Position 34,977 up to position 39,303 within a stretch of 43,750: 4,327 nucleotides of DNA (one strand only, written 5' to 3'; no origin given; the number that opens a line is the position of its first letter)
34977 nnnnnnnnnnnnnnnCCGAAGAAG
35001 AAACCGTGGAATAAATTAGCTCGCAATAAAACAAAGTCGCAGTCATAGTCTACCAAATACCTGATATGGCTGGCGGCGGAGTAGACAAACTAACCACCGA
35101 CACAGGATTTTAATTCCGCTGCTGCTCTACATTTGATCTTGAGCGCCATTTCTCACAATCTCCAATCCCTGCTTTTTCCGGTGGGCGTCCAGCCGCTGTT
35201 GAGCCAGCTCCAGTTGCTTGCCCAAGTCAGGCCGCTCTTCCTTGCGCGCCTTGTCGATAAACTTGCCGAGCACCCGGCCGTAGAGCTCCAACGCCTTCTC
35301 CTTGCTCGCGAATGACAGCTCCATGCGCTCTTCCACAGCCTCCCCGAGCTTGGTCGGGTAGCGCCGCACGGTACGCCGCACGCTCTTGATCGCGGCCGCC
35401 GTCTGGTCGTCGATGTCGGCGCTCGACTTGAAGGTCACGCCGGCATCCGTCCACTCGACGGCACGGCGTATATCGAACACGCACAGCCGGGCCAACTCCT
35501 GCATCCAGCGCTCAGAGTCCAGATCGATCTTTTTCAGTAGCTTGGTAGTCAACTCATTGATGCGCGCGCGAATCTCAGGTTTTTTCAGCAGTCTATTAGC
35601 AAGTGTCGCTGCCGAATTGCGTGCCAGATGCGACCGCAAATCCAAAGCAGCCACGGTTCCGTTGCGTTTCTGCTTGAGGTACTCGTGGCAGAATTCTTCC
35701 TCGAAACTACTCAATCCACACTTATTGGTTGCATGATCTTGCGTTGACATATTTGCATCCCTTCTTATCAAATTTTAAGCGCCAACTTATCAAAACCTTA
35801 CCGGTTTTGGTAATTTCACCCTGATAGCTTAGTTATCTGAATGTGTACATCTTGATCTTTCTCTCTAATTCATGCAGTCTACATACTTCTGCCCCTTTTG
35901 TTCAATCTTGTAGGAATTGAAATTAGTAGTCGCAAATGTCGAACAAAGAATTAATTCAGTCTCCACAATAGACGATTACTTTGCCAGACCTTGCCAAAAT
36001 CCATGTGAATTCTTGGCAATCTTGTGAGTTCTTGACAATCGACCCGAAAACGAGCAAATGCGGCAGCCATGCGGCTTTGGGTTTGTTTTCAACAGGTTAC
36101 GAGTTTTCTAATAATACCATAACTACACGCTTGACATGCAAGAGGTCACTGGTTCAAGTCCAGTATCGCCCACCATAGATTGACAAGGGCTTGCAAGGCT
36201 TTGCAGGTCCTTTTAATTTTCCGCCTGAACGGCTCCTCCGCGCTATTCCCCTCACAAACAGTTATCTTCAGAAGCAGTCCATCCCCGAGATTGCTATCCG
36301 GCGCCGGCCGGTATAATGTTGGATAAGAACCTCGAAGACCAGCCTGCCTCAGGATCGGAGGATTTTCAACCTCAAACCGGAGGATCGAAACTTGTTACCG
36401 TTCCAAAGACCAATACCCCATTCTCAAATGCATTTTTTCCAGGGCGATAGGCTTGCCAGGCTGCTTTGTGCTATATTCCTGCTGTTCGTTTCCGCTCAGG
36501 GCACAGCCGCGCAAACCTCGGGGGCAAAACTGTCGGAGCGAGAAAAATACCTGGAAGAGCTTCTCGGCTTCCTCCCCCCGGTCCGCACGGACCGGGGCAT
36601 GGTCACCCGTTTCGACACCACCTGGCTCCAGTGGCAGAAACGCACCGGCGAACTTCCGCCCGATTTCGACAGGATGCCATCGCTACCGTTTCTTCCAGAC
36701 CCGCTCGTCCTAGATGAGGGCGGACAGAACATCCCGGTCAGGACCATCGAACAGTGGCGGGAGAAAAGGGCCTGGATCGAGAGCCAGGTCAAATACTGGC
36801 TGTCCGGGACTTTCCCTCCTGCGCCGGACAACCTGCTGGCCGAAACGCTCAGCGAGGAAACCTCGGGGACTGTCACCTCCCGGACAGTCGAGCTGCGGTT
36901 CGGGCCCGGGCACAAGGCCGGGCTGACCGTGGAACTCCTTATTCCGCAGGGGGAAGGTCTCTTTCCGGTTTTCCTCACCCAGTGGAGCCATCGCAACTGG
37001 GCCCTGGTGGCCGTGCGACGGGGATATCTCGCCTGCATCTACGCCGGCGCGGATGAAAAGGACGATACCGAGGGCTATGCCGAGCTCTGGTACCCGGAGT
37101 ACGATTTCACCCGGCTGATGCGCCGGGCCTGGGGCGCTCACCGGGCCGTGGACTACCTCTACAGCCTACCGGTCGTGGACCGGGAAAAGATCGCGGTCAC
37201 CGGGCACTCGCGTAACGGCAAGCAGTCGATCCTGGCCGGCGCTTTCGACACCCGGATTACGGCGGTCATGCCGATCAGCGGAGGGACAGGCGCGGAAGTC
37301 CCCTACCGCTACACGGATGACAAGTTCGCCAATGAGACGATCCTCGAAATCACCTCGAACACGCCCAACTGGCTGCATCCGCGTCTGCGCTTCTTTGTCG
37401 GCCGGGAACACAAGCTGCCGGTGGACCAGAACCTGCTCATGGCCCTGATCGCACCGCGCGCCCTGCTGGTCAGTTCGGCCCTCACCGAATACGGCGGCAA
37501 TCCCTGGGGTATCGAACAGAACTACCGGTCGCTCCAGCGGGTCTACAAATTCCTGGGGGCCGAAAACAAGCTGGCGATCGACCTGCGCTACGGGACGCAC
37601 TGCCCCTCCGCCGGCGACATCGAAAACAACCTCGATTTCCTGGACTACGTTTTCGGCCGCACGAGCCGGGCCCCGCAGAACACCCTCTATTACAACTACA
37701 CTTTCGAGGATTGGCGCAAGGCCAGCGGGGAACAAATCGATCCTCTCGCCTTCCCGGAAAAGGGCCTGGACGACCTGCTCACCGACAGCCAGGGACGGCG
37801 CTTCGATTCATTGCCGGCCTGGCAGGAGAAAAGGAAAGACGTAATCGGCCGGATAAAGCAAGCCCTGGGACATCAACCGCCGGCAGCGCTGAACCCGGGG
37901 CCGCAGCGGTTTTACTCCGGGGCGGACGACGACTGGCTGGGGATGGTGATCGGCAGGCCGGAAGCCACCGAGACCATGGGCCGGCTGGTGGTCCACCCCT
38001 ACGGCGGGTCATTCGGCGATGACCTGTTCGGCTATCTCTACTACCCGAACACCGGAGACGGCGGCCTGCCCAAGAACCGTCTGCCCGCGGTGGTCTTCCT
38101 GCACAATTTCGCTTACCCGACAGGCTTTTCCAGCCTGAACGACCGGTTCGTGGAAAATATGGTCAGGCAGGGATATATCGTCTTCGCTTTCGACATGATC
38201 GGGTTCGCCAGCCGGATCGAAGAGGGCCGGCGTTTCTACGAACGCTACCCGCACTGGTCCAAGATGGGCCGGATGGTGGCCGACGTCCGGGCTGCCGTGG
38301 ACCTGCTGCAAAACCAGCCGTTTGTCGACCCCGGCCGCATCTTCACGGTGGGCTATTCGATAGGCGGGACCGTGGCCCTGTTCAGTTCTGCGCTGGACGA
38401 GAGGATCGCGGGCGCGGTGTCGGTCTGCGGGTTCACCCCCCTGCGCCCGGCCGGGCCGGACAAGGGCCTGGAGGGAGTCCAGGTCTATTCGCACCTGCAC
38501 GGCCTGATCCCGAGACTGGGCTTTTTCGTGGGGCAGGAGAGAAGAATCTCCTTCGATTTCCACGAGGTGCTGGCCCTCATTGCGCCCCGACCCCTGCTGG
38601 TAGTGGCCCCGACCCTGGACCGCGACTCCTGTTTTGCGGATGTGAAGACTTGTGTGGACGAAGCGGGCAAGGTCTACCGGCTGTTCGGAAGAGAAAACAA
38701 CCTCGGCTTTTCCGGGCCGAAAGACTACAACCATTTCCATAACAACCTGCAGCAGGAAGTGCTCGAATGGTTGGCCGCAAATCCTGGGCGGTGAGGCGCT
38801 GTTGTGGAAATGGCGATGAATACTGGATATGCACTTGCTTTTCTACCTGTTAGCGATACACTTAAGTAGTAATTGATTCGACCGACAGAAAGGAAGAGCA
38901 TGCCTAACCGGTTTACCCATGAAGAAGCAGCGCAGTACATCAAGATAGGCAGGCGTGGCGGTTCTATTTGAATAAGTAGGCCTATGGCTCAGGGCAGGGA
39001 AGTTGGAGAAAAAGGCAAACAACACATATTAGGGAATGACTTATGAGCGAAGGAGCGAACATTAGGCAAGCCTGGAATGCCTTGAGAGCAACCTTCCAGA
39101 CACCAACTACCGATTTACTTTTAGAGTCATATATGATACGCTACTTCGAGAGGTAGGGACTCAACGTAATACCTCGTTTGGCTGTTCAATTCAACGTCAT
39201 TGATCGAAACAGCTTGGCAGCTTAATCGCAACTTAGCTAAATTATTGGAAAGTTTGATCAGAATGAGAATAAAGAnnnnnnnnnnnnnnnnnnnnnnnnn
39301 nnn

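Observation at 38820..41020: AT-rich two-gene islet: minimal class III nucleotidyl cyclase plus unknown partner (candidate cyclic-nucleotide defence module)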

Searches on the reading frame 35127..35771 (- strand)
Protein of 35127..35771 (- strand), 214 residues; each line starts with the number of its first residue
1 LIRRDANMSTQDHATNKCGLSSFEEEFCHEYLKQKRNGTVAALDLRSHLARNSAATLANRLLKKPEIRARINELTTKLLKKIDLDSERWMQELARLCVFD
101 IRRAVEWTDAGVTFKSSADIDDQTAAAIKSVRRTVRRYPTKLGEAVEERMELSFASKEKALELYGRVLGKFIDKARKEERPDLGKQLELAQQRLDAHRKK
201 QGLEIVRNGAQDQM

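Call 45: search_protein_families(library=pfam, proteins=[window:35127-35771:-], max_evalue=1)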
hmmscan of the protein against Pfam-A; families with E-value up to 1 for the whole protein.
window:35127-35771:- (214 aa): 1 family
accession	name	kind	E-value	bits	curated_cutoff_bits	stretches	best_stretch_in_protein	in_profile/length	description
PF03592.21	Terminase_2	-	2.6e-20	73.9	26.1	1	24-176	5-136/141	Terminase small subunit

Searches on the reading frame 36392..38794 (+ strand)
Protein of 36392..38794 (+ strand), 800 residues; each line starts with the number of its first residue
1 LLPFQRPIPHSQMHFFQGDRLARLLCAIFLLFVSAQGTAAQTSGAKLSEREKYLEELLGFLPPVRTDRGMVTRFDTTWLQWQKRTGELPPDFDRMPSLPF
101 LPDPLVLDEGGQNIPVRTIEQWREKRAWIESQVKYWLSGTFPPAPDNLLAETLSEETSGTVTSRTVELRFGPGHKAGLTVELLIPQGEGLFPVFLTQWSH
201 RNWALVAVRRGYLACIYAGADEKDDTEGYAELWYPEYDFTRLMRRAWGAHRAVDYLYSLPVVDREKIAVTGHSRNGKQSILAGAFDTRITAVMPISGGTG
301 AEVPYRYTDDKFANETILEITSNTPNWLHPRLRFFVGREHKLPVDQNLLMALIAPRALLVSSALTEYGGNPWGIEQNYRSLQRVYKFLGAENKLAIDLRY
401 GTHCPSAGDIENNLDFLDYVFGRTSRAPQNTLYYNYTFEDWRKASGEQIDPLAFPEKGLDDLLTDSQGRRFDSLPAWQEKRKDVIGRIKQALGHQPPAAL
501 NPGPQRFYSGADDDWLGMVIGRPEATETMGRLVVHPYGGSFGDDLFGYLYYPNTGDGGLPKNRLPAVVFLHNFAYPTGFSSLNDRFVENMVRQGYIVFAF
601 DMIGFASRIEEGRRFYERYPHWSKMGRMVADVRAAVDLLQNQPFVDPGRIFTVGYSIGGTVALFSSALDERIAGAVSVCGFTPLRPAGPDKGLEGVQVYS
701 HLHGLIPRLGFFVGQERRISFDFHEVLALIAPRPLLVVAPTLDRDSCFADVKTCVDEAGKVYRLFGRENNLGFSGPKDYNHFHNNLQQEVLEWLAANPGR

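Call 3: search_protein_families(library=pfam, proteins=[window:36392-38794:+], max_evalue=1)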
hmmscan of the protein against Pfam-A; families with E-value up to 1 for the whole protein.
window:36392-38794:+ (800 aa): 14 families
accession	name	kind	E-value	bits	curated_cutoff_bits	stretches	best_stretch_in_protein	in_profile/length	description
PF22244.2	GCE_fung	-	3.9e-43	148.4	27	2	221-389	59-231/231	Glucuronyl esterase, fungi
PF01738.24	DLH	-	1.6e-12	47.9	21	1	560-683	8-132/217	Dienelactone hydrolase family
PF05448.18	AXE1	-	7.7e-11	41.8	21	2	630-681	158-209/321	Acetyl xylan esterase (AXE1)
PF00326.27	Peptidase_S9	-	6.9e-09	35.9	22.6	1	590-683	10-100/213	Prolyl oligopeptidase family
PF12146.15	Hydrolase_4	-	3.3e-08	33.6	27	1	582-682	19-111/239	Serine aminopeptidase, S33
PF08840.17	BAAT_C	-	3.3e-07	31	20.9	2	251-311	8-68/210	BAAT / Acyl-CoA thioester hydrolase C terminal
PF12697.13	Abhydrolase_6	-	1.5e-06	29.5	26.3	1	567-715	1-124/217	Alpha/beta hydrolase family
PF00561.26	Abhydrolase_1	-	6.9e-05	23.1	25.8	1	565-683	1-103/245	alpha/beta hydrolase fold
PF12715.13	Abhydrolase_7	-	0.00031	20.5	21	1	622-748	199-319/388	Abhydrolase family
PF02129.25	Peptidase_S15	-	0.0051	17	23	1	561-667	16-114/262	X-Pro dipeptidyl-peptidase (S15 family)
PF02230.22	Abhydrolase_2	-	0.011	16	23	1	631-690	89-148/217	Phospholipase/Carboxylesterase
PF00144.29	Beta-lactamase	-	0.14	11.8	27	1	461-533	98-168/329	Beta-lactamase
PF11187.14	Mbeg1-like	-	0.26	11.2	21.1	0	245-284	64-103/224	Mbeg1-like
PF12740.14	PETase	-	0.32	10.8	28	0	261-296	121-156/263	PET hydrolase-like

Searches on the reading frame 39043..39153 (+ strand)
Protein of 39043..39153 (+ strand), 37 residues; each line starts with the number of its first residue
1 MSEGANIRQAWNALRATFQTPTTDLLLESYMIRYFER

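Call 45: search_protein_families(library=pfam, proteins=[window:39043-39153:+], max_evalue=1)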
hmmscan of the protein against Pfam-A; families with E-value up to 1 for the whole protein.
seq(37 aa): 0 families
